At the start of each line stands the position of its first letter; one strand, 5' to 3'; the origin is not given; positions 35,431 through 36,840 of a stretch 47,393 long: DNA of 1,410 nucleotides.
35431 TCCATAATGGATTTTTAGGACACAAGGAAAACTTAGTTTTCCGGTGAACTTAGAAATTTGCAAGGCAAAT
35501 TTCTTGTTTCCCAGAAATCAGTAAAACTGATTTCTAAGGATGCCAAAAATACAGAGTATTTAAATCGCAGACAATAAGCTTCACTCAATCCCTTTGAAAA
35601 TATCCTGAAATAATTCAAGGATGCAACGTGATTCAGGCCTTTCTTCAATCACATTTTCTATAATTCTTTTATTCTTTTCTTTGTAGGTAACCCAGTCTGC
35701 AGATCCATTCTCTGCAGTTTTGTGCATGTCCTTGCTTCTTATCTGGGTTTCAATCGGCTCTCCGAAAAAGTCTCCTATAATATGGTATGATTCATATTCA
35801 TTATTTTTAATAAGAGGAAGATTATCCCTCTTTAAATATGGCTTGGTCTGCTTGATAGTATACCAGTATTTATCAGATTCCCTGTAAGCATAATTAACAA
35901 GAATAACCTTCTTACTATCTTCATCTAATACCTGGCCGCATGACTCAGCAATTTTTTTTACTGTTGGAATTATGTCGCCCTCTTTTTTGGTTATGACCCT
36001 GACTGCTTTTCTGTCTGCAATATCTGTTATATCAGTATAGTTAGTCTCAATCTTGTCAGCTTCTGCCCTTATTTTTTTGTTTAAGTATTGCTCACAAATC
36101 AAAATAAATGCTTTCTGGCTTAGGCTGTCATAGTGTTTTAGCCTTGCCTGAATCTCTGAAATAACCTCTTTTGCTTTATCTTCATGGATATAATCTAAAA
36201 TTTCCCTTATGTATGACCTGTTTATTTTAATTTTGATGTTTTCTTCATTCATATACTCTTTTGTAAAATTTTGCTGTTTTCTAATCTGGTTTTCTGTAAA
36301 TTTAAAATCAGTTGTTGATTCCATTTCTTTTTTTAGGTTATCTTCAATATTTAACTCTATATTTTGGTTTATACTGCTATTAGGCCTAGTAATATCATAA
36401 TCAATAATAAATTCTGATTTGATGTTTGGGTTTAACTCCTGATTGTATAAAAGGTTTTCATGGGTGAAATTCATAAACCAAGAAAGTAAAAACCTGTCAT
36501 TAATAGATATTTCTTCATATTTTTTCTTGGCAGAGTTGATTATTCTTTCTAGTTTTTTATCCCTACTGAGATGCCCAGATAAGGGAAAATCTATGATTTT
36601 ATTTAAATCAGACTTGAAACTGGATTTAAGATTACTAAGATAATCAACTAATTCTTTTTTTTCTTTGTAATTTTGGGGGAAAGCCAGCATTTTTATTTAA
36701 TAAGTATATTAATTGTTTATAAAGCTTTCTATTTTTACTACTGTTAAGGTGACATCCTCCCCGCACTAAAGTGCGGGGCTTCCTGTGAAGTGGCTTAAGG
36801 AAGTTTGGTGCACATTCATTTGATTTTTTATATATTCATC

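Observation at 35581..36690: RelA/SpoT-domain (alarmone-synthetase / toxSAS-like) protein with a novel N-terminal domain in an archaeon, next to an IS element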

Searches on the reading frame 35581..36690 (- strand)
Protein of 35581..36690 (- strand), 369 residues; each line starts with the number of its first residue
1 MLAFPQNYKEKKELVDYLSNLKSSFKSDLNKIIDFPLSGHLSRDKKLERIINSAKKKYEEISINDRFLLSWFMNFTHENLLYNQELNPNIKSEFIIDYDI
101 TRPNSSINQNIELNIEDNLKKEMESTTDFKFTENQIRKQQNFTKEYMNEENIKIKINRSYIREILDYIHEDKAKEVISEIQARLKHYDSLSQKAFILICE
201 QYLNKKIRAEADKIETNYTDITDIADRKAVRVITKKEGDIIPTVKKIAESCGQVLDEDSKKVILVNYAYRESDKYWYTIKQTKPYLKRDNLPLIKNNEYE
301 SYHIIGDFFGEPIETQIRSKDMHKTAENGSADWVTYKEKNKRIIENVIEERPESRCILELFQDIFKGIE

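Call 3: search_protein_families(library=pfam, proteins=[window:35581-36690:-], max_evalue=10)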
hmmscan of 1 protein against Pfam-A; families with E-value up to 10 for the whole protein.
window:35581-36690:- (369 aa): 3 families
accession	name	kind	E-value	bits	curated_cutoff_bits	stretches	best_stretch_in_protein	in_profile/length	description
PF04607.23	RelA_SpoT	-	3.8e-10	40.5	27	1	205-340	4-112/113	Region found in RelA / SpoT proteins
PF06584.18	DIRP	-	0.057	14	27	1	128-184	37-97/108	DIRP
PF00651.37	BTB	-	0.07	13.8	20.5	1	142-206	41-109/110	BTB/POZ domain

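Call 4: search_protein_families(library=ncbifam, proteins=[window:35581-36690:-], max_evalue=10)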
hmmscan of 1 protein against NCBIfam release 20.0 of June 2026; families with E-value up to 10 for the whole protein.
window:35581-36690:- (369 aa): 3 families
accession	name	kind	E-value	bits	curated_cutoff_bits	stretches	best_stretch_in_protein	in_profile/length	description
NF008303.0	PRK11092.1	equivalog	4.6e-07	28.4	947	1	278-363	282-368/702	bifunctional GTP diphosphokinase/guanosine-3',5'-bis pyrophosphate 3'-pyrophosphohydrolase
TIGR00691.1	spoT_relA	subfamily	1.6e-06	26.8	499.2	1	289-345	268-325/687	RelA/SpoT family protein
NF008124.0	PRK10872.1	equivalog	0.0019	16.8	728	1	294-341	314-362/744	GTP diphosphokinase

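Call 5: search_protein_families(library=padloc, proteins=[window:35581-36690:-], max_evalue=10)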
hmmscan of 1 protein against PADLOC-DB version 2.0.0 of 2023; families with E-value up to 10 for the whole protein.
window:35581-36690:- (369 aa): 0 families

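Call 6: search_solved_structures(query=window:35581-36690:-, max_evalue=10, show_alignments=3)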
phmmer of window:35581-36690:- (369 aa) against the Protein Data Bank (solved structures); distinct sequences matched with E-value up to 10: 12.
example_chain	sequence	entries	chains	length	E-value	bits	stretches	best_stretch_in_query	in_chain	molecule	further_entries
7oiw_A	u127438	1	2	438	4.2e-05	26.5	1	277-343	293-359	GTP pyrophosphokinase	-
8acu_A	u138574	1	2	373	0.00015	24.6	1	284-339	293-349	GTP pyrophosphokinase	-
6yxa_A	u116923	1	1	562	0.00038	23.3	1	284-341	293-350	GTP pyrophosphokinase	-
5xnx_A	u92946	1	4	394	0.00052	22.9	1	297-341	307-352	Bifunctional (p)ppGpp synthase/hydrolase RelA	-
1vj7_A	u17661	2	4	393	0.0028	20.5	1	281-359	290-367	Bifunctional RELA/SPOT | Bifunctional (p)ppGpp synthase/hydrolase RelA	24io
8fr8_I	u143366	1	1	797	0.01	18.6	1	297-340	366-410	GTP pyrophosphokinase RelA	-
9s6k_B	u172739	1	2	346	0.037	16.8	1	277-329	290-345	GTP pyrophosphokinase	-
5iqr_8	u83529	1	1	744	0.11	15.2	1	295-338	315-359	GTP pyrophosphokinase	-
5kps_A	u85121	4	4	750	0.11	15.2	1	295-338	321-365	GTP pyrophosphokinase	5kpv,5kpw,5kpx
5l3p_z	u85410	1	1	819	0.14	14.9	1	295-338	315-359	GTP pyrophosphokinase,GTP pyrophosphokinase,GTP pyrophosphokinase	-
1xbf_A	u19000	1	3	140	0.28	13.9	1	36-149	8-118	Clostridium acetobutylicum Q97KL0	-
1vmh_A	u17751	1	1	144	0.54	13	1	33-134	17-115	Uncharacterized conserved protein YjbQ/UPF0047 family, ortholog yugU B.subtilis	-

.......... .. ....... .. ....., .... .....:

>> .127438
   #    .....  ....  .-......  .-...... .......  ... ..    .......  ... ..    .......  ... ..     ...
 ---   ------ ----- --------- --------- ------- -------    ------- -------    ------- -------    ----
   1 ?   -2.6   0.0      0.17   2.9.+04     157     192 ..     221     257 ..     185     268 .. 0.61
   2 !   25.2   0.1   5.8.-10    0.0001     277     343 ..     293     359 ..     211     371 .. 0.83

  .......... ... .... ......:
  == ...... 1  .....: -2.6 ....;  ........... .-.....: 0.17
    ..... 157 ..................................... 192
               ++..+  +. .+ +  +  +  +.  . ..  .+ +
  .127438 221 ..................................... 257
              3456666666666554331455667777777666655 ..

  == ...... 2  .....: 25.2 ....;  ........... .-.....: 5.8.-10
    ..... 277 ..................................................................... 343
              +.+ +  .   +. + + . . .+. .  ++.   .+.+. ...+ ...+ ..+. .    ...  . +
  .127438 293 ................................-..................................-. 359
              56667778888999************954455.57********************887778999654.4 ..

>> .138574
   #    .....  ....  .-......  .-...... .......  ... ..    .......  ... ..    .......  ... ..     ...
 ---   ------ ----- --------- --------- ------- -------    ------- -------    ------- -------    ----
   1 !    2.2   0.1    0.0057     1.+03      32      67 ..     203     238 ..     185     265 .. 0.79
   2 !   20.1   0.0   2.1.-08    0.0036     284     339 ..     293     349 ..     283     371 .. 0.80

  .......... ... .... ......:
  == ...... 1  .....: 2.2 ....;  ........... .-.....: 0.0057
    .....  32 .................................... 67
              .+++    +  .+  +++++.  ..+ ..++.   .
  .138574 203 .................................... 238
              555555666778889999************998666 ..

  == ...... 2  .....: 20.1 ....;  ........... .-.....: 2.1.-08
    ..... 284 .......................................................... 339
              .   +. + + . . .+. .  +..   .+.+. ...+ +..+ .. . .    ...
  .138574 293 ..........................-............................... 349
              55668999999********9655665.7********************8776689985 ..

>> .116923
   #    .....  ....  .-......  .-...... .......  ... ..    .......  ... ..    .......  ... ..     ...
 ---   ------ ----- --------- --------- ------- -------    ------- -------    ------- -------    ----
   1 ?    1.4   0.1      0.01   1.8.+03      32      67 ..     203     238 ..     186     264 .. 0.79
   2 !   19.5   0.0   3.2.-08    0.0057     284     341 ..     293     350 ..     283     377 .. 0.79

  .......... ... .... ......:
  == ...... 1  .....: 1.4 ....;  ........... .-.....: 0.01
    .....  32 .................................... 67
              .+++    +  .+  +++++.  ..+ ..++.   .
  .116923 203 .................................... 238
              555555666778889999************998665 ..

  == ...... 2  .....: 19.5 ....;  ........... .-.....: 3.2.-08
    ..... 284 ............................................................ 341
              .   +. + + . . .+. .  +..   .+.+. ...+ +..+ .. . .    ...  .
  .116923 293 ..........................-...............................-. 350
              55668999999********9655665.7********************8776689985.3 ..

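Call 7: find_homologous_proteins(query=window:35581-36690:-, max_evalue=0.001)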
Query window:35581-36690:- (369 aa): 13 proteins with E <= 0.001 among 2737 candidates.
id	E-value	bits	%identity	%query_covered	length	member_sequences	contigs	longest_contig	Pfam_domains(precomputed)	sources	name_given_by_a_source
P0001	2.3e-235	799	100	100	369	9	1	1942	PF04607.24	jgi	-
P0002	6.9e-183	626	80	100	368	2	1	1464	PF04607.24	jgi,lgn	-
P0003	5.4e-177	607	75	100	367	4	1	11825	PF04607.24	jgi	-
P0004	6.5e-177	606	76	100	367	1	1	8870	PF04607.24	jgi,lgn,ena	-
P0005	1.1e-175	602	75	100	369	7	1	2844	PF04607.24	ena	-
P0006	8.4e-173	593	75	100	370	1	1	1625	PF04607.24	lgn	-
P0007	5.1e-167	574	74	100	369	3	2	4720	PF04607.24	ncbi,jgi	-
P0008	1.6e-166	572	74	100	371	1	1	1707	PF04607.24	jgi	-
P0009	1.6e-165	569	72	100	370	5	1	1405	PF04607.24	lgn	-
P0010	5.0e-163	561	73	100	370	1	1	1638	PF04607.24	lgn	-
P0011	7.4e-163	560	72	100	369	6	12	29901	PF04607.24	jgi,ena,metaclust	metaclust:\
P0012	4.5e-130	452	72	80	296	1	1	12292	PF04607.24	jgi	-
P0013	1.2e-106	375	71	67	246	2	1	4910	PF04607.24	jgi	-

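Call 15: find_encoding_contigs(protein=P0011, flank=10000, max_places=6)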
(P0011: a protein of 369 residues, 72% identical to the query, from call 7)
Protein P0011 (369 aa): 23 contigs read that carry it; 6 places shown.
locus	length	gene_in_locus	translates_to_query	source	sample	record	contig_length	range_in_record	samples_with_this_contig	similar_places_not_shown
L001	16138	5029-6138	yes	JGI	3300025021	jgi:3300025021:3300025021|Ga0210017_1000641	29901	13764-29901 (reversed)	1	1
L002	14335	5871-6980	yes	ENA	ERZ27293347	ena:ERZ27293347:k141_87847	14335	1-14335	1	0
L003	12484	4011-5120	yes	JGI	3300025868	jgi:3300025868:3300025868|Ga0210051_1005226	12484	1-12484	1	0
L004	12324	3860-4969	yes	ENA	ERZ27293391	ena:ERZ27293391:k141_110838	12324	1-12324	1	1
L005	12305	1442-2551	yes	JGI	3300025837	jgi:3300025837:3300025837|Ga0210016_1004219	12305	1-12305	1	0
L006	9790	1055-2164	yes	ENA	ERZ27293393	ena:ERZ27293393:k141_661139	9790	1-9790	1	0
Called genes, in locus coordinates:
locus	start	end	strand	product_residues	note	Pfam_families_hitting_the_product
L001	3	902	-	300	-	?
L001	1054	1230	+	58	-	PF07754:Ribosomal_aS21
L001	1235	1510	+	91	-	PF00736:EF1_GNE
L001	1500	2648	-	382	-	PF02005:TRM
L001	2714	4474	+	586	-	PF00009:GTP_EFTU, PF01926:MMR_HSR1 (weak), PF03144:GTP_EFTU_D2 (faint), PF11987:IF-2, PF14578:GTP_EFTU_D4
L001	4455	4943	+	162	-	PF13636:Methyltranf_PUA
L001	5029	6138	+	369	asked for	PF04607:RelA_SpoT (weak)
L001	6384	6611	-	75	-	-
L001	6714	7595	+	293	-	PF00733:Asn_synthase, PF02540:NAD_synthase (weak), PF24167:DUF7411, PF00733:Asn_synthase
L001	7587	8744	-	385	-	PF01926:MMR_HSR1, PF02421:FeoB_N, PF16897:MMR_HSR1_Xtn, PF02824:TGS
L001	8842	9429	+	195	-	PF00924:MS_channel_2nd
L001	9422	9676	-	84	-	PF03685:UPF0147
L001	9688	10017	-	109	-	-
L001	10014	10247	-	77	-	PF09341:Pcc1 (weak)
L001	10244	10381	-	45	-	PF03604:Zn_ribbon_RPAB4 (weak)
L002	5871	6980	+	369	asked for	PF04607:RelA_SpoT (weak)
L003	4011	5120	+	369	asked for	PF04607:RelA_SpoT (weak)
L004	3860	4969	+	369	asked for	PF04607:RelA_SpoT (weak)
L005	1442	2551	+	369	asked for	PF04607:RelA_SpoT (weak)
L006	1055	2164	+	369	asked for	PF04607:RelA_SpoT (weak)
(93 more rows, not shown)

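Call 16: find_encoding_contigs(protein=P0003, flank=10000, max_places=3)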
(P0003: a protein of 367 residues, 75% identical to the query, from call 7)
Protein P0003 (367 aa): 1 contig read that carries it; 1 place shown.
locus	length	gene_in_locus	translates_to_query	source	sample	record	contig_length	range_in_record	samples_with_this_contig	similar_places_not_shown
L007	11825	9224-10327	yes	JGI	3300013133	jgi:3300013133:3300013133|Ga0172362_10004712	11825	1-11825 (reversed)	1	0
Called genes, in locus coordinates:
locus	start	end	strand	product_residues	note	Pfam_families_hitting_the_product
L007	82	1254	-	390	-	PF04312:DUF460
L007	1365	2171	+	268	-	-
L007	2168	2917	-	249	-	PF24034:DUF7343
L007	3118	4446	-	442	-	-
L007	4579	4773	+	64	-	PF07754:Ribosomal_aS21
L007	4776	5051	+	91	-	PF00736:EF1_GNE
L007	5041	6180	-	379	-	PF02005:TRM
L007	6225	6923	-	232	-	-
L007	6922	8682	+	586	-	PF00009:GTP_EFTU, PF01926:MMR_HSR1 (weak), PF03144:GTP_EFTU_D2 (faint), PF11987:IF-2, PF14578:GTP_EFTU_D4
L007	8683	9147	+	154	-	PF09157:TruB-C_2 (faint), PF13636:Methyltranf_PUA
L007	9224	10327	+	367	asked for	PF04607:RelA_SpoT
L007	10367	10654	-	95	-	-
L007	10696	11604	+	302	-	PF00733:Asn_synthase, PF24167:DUF7411 (weak), PF00733:Asn_synthase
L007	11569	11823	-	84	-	?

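Call 17: find_encoding_contigs(protein=P0012, flank=10000, max_places=3)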
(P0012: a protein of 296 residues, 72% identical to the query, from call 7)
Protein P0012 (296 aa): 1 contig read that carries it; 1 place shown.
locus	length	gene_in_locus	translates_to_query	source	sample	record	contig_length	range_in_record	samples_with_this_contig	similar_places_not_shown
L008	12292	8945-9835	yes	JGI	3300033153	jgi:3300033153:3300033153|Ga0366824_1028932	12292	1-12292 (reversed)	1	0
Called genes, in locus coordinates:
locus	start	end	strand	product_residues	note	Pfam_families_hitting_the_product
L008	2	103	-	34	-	?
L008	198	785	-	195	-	PF00149:Metallophos, PF12850:Metallophos_2, PF14582:Metallophos_3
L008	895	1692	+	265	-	-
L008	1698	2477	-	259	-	PF24034:DUF7343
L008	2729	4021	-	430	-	-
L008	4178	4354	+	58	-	PF07754:Ribosomal_aS21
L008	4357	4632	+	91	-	PF00736:EF1_GNE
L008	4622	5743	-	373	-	PF02005:TRM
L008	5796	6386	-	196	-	-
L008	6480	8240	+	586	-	PF00009:GTP_EFTU, PF01926:MMR_HSR1, PF03144:GTP_EFTU_D2 (faint), PF11987:IF-2, PF14578:GTP_EFTU_D4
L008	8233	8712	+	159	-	PF13636:Methyltranf_PUA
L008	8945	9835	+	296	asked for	PF04607:RelA_SpoT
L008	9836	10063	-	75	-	-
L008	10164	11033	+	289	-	PF00733:Asn_synthase, PF02540:NAD_synthase (weak), PF24167:DUF7411, PF00733:Asn_synthase (weak)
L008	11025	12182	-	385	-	PF03193:RsgA_GTPase (faint), PF01926:MMR_HSR1, PF02421:FeoB_N, PF16897:MMR_HSR1_Xtn, PF02824:TGS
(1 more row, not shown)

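Call 19: predict_structure(alignment_id=A1)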
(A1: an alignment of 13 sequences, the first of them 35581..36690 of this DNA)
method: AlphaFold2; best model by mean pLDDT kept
length: 369 residues; sequences in the alignment: 13
mean_pLDDT: 35.1   pTM: 0.27
mean pLDDT of the five models: 35.1, 35.0, 35.0, 33.0, 32.5
residues with pLDDT >= 90: 0; 70-90: 7; 50-70: 48; < 50: 314
segments of 3 or more residues with pLDDT < 50: 1-5, 37-43, 64-344, 351-369
pLDDT, mean of each block of 10 residues (from residue 1): 47 65 65 53 60 63 45 28 27 22 26 30 27 28 30 23 24 30 29 35 34 27 26 32 42 41 28 27 26 25 23 25 29 39 49 41 29
secondary structure, 60 per line:
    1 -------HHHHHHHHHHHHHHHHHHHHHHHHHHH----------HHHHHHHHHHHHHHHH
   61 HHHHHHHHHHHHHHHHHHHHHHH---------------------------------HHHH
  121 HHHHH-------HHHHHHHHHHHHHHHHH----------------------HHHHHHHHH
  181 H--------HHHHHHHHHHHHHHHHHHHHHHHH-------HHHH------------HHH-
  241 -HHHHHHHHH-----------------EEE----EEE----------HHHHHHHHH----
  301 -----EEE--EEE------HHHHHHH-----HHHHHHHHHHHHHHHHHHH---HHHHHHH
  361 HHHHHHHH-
elements in order: H8-34 H45-83 H117-125 H133-149 H172-181 H190-213 H221-224 H242-250 E268-270 E275-277 H288-296 E306-308 E311-313 H320-326 H332-350 H354-368

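Call 29: search_protein_representatives(alignment_id=A1)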
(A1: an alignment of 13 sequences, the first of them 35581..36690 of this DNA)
Query: 13 sequences, 367 profile positions. Proteins with E-value up to 0.001 (for the whole library): 11; up to 1e-10: 6; up to 1e-30: 1. The best 11 are listed.
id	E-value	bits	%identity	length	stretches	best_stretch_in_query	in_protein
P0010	5.0e-217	736.6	-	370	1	1-367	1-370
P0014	4.3e-25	105.1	-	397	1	18-367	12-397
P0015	1.1e-21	93.9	-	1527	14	197-258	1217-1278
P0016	5.3e-19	85.1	-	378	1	9-364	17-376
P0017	1.5e-17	80.3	-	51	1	320-367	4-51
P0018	1.3e-15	73.9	-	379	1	25-363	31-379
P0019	2.7e-08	49.8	-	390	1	55-363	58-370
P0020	3.2e-05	39.7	-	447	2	216-366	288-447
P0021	2.3e-04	36.9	-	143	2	289-341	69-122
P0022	2.8e-04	36.6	-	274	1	287-358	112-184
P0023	4.3e-04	36.0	-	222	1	287-344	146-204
